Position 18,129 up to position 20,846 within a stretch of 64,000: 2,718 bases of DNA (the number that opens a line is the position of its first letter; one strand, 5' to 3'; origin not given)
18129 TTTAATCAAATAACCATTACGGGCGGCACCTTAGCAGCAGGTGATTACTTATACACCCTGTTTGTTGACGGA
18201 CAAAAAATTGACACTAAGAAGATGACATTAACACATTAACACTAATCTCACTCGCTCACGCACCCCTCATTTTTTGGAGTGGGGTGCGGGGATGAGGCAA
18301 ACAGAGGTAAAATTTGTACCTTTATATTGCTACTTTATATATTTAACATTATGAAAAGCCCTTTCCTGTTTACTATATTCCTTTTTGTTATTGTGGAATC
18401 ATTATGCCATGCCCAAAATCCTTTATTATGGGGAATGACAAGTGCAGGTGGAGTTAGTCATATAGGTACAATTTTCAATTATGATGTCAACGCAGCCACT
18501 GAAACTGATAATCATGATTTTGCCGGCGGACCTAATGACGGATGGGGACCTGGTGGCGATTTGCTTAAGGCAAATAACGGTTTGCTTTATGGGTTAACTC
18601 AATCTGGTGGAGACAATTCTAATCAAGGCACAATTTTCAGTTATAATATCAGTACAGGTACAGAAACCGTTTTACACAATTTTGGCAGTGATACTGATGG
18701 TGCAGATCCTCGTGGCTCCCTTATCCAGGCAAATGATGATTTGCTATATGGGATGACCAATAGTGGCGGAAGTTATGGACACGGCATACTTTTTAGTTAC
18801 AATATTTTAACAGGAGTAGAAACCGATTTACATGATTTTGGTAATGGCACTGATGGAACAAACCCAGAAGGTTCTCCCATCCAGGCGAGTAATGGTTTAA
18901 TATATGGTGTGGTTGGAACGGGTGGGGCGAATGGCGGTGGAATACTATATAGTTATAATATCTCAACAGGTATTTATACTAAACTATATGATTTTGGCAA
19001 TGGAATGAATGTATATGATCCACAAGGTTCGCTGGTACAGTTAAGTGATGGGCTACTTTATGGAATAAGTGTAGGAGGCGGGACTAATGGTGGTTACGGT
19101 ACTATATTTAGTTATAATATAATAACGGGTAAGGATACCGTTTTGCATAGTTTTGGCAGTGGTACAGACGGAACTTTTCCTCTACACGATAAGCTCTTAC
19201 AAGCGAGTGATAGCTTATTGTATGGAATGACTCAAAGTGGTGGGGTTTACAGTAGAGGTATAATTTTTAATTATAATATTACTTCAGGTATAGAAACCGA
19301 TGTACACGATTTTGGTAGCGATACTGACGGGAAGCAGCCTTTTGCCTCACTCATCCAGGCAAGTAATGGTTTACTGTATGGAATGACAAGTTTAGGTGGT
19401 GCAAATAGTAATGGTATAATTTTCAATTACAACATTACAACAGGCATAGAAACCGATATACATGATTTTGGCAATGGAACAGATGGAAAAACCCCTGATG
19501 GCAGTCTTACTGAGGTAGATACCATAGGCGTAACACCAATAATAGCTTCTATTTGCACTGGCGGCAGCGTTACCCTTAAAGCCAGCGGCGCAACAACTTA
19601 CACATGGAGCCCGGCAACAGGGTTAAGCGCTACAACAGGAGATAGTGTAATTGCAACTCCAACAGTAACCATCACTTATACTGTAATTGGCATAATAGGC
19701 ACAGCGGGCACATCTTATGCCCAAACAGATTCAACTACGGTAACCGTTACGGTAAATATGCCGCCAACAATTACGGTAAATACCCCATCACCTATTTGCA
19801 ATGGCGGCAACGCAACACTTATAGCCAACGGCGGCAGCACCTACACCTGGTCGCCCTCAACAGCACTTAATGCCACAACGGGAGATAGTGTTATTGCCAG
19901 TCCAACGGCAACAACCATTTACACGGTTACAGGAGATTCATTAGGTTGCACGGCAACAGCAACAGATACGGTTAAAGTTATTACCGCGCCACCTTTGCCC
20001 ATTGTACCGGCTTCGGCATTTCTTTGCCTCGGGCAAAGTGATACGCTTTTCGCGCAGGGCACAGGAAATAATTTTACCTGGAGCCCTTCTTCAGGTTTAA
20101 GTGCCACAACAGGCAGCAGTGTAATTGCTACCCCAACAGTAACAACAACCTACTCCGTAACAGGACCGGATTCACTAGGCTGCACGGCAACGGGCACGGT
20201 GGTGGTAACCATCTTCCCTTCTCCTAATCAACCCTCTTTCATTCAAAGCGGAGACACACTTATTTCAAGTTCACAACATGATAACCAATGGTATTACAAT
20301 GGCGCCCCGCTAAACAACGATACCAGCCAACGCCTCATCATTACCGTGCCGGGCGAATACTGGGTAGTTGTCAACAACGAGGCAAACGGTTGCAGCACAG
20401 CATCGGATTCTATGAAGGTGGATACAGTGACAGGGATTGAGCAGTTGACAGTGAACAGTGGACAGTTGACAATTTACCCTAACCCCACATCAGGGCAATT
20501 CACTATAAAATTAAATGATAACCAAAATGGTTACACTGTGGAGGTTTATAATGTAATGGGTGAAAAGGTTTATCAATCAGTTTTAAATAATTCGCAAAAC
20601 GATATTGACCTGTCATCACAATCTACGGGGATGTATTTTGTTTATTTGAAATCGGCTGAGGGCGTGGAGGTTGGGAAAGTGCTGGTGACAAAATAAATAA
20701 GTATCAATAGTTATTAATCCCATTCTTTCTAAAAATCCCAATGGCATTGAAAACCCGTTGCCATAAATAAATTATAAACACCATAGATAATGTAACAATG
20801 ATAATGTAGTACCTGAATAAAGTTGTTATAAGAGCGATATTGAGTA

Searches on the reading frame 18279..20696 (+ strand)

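Call 71: search_protein_families(library=ncbifam, proteins=[window:18279-20696:+], max_evalue=0.00001)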
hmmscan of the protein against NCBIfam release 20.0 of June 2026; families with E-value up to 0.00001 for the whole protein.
window:18279-20696:+ (805 aa): 3 families
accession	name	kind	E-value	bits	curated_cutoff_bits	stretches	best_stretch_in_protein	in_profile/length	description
TIGR03803.2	Gloeo_Verruco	domain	4.3e-72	237.7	44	6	141-192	1-50/50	choice-of-anchor tandem repeat GloVer-containing protein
TIGR04183.1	Por_Secre_tail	domain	1.8e-13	50.2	23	1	732-803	1-71/72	T9SS type A sorting domain-containing protein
NF038113.1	T9SSA_dep_M36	equivalog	3.6e-10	38.6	885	1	721-803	784-868/869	T9SS-dependent M36 family metallopeptidase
